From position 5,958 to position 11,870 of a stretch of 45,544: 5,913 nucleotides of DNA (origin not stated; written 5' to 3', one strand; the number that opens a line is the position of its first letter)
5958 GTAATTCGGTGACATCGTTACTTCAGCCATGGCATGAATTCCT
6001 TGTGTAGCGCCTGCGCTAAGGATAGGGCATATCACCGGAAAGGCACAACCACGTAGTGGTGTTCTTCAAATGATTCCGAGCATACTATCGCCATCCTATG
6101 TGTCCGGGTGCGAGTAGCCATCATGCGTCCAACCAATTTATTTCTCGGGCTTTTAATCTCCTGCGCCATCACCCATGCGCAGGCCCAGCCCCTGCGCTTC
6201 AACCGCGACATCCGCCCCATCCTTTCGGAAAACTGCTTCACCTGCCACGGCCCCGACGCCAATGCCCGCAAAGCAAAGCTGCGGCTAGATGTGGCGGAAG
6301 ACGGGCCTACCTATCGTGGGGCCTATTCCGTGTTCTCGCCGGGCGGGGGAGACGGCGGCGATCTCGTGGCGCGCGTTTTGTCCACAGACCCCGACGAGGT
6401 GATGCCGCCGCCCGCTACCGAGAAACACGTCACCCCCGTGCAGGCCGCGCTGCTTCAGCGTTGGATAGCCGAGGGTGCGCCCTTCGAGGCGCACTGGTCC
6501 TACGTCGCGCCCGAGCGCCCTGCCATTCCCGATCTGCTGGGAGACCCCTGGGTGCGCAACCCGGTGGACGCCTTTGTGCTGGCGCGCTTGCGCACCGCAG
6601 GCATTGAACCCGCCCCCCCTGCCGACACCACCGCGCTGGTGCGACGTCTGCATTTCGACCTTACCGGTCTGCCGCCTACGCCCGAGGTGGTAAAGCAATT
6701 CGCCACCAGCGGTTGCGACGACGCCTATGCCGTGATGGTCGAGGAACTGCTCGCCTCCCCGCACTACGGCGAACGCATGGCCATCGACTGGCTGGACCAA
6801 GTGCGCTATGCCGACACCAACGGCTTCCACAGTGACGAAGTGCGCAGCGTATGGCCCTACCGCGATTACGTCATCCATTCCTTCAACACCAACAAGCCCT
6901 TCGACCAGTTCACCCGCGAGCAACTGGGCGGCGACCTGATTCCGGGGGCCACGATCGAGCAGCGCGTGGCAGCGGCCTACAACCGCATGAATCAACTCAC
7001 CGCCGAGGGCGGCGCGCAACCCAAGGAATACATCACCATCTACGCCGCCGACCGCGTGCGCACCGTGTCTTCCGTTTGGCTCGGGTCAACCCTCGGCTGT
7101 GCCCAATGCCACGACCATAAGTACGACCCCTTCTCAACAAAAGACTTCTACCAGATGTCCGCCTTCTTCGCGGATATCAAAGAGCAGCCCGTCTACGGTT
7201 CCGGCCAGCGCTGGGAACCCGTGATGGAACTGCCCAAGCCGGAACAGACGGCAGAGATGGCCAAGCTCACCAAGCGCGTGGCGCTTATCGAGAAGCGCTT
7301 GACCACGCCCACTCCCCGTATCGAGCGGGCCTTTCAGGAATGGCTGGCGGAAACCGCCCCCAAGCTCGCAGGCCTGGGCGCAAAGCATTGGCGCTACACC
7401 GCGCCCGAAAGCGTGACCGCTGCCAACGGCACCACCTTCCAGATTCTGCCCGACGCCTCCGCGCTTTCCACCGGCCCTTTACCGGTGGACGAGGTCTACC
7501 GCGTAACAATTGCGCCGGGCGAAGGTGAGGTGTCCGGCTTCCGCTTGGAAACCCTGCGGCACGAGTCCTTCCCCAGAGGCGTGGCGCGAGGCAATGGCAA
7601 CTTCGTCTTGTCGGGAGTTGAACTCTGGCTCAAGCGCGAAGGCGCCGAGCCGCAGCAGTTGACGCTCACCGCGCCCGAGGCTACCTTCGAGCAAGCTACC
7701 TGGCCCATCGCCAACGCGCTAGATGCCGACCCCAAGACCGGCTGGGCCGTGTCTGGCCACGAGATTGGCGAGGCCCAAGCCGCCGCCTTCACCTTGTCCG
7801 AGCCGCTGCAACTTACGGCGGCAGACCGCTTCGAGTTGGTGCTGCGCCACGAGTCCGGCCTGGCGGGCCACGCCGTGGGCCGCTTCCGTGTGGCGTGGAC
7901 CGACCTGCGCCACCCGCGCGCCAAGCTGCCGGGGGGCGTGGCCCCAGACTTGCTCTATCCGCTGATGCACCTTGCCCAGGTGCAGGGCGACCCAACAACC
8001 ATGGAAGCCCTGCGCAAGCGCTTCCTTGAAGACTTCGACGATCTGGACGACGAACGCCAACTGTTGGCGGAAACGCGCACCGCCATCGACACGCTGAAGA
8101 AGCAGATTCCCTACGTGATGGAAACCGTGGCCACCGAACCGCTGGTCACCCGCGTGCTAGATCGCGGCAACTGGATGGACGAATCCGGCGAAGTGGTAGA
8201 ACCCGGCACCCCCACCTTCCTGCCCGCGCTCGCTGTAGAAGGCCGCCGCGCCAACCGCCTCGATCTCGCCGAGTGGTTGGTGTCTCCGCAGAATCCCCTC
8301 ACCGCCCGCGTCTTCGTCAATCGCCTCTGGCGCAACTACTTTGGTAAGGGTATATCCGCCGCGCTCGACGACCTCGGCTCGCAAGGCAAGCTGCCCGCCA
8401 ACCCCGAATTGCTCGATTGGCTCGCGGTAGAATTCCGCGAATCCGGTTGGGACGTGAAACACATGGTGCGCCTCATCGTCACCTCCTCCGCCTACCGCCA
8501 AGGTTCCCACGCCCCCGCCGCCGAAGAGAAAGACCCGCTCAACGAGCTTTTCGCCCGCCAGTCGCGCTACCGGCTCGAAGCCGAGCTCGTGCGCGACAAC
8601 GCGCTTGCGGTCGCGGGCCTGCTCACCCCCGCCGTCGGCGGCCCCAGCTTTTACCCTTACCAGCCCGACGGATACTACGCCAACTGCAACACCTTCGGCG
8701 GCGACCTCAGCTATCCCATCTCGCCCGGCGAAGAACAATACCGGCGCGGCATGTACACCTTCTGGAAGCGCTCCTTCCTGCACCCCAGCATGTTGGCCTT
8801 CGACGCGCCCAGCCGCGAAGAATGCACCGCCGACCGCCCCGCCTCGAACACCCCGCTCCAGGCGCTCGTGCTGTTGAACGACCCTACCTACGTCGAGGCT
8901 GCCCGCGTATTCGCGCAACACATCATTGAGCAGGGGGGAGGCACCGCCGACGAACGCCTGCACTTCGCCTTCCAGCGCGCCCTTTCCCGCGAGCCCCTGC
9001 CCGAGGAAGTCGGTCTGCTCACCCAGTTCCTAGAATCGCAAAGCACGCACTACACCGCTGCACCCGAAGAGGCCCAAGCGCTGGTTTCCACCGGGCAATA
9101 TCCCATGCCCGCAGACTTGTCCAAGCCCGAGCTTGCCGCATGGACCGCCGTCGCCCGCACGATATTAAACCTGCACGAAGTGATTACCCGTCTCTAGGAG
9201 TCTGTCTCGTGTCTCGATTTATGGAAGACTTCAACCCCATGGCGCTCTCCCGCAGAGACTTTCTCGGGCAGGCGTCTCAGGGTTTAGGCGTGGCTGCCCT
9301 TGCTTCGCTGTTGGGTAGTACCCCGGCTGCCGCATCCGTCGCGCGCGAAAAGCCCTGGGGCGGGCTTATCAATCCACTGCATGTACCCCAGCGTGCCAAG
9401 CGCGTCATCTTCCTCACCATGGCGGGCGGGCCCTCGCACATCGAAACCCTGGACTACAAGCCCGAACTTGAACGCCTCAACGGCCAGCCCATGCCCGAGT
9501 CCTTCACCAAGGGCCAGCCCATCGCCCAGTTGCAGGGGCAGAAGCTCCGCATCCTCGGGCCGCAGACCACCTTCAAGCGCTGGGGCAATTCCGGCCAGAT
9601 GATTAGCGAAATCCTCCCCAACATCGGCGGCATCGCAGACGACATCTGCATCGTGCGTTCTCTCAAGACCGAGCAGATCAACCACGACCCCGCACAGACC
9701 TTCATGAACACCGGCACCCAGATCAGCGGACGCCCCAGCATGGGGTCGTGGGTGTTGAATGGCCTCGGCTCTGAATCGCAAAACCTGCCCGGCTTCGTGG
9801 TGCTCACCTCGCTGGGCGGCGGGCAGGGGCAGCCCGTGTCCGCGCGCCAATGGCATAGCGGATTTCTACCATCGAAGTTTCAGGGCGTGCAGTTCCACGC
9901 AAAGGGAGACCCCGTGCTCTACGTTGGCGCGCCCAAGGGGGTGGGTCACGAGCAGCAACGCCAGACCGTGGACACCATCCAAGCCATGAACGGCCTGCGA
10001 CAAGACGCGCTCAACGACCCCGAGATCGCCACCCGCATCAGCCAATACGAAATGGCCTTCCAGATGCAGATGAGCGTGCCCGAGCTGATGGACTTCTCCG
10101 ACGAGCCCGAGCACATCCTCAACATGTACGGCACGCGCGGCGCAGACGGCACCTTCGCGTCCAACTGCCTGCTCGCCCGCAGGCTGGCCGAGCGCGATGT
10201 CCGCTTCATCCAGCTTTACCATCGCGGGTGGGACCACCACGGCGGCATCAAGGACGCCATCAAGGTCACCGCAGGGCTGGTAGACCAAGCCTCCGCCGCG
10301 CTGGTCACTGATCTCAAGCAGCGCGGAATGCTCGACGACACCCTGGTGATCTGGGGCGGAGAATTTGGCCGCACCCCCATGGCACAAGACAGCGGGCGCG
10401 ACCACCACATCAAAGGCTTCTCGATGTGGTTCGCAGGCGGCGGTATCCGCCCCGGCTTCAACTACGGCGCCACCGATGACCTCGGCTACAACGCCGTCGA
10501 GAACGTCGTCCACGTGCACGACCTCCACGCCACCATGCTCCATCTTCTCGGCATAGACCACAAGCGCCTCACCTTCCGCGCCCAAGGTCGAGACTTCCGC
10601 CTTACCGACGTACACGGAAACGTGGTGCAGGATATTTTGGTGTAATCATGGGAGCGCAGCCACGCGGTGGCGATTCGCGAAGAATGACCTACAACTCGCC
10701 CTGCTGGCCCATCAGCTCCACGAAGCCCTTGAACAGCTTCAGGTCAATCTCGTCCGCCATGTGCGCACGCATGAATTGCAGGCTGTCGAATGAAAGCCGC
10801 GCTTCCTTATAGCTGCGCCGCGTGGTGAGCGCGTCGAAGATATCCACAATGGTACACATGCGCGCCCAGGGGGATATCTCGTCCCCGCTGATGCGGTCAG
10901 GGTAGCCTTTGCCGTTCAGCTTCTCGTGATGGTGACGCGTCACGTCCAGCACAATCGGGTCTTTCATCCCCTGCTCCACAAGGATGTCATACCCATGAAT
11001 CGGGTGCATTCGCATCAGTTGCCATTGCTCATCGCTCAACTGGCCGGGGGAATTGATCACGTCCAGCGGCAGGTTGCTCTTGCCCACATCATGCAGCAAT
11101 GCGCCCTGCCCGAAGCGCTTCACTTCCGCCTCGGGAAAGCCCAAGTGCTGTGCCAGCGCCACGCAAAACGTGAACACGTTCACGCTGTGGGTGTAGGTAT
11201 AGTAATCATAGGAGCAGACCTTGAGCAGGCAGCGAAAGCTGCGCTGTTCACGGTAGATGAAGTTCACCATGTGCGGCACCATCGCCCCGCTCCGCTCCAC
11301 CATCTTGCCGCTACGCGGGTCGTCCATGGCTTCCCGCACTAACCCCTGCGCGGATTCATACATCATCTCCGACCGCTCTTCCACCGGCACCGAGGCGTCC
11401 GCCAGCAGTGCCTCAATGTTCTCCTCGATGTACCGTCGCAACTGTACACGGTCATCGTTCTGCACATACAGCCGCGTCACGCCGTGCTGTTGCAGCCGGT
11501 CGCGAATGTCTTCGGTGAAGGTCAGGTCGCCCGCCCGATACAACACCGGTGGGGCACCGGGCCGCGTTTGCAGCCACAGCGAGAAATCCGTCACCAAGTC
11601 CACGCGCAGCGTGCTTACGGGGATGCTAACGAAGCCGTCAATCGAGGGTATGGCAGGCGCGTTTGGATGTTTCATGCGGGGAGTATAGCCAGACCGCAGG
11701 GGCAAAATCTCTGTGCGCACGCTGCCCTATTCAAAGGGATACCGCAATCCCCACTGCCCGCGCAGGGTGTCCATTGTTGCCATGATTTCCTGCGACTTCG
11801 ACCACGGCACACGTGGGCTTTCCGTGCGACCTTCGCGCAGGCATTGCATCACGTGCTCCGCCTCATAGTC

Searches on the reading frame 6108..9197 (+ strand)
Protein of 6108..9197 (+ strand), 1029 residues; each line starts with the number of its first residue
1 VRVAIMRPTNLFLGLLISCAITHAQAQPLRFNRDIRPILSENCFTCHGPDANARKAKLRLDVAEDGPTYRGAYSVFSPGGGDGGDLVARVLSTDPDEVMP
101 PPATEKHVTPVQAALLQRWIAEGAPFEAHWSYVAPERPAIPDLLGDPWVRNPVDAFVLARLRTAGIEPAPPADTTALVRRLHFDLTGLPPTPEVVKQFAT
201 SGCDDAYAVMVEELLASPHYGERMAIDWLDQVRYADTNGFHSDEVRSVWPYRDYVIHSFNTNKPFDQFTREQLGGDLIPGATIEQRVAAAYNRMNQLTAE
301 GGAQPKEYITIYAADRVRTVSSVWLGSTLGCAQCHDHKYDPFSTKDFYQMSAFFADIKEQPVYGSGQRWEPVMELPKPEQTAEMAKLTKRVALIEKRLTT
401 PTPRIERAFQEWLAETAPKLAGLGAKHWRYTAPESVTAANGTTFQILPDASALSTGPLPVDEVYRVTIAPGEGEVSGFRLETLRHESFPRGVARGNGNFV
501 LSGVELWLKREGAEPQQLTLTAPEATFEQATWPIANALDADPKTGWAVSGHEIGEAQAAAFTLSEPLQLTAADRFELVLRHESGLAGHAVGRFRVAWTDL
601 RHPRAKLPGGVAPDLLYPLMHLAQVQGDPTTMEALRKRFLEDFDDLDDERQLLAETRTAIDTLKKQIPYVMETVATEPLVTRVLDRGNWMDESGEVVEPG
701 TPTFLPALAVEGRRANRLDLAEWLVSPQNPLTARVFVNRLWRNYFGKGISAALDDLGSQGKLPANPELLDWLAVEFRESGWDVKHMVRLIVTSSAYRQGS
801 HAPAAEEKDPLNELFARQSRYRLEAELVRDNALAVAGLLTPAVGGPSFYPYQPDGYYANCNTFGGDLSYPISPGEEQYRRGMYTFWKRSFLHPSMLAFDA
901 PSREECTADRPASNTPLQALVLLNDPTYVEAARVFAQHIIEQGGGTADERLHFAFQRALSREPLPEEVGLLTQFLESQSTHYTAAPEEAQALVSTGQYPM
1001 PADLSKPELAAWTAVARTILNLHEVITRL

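Call 8: search_protein_families(library=pfam, proteins=[window:6108-9197:+], max_evalue=0.001)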
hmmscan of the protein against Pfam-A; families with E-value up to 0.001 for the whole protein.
window:6108-9197:+ (1029 aa): 3 families
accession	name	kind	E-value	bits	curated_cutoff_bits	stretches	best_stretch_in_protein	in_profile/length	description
PF07587.16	PSD1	-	3.8e-97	324.9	28.5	1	716-975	1-244/244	Protein of unknown function (DUF1553)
PF07583.16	PSCyt2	-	8.9e-80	268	29.8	1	152-358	1-208/209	Protein of unknown function (DUF1549)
PF07635.16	PSCyt1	-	7.6e-09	36.5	22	1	43-102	1-58/59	Planctomycete cytochrome C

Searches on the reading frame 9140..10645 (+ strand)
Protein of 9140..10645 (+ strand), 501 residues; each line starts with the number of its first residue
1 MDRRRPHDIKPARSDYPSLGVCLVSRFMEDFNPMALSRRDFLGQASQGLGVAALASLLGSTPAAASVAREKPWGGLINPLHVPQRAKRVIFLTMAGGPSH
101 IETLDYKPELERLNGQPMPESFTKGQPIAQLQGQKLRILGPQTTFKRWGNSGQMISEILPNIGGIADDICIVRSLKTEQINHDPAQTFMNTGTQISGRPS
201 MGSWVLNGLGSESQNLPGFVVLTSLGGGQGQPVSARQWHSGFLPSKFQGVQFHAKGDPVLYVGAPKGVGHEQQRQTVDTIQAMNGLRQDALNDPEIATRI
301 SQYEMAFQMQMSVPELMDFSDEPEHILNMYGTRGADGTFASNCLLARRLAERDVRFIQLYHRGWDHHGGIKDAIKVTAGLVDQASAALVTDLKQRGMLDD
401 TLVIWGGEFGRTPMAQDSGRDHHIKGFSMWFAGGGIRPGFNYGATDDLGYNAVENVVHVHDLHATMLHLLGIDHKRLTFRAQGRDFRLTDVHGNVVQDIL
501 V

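Call 8: search_protein_families(library=pfam, proteins=[window:9140-10645:+], max_evalue=0.001)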
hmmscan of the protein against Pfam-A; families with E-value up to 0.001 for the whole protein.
window:9140-10645:+ (501 aa): 1 family
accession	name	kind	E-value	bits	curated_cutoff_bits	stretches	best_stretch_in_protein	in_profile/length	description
PF07394.17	DUF1501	-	6.6e-163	542.8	27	1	86-500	1-390/390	Protein of unknown function (DUF1501)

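Call 87: list_cluster_members(proteins=[window:9140-10645:+, window:33593-34750:+, window:42915-44480:-, window:39831-40760:+, window:17086-18183:-])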
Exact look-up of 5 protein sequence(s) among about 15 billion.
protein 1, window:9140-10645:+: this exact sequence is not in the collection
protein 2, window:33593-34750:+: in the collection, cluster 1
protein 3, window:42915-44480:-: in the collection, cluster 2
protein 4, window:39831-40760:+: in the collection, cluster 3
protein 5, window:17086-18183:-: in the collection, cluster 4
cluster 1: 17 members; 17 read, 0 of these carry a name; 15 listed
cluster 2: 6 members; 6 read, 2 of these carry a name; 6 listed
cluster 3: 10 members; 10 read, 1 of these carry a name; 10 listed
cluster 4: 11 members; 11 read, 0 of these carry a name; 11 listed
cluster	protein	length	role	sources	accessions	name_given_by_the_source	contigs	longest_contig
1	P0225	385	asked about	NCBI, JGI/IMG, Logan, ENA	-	-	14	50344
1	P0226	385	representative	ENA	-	-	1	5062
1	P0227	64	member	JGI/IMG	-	-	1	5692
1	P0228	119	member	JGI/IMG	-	-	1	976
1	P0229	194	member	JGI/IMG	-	-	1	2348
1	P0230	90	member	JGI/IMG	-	-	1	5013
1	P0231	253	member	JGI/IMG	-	-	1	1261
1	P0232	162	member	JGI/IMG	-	-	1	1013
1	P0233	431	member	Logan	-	-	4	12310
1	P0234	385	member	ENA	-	-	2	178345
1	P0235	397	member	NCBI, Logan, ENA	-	-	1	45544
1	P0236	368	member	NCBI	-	-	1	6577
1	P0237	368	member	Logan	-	-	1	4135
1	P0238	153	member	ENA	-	-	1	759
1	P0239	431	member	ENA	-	-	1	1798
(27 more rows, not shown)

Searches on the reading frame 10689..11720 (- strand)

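Call 8: search_protein_families(library=pfam, proteins=[window:10689-11720:-], max_evalue=0.001)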
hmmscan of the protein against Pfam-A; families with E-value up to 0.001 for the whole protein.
window:10689-11720:- (343 aa): 2 families
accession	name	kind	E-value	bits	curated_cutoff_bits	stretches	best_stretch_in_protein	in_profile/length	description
PF13487.12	HD_5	-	5e-25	88.6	27.2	1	178-326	17-167/170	HD domain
PF01966.28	HD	-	6.8e-13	49.4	22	1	175-297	1-115/116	HD domain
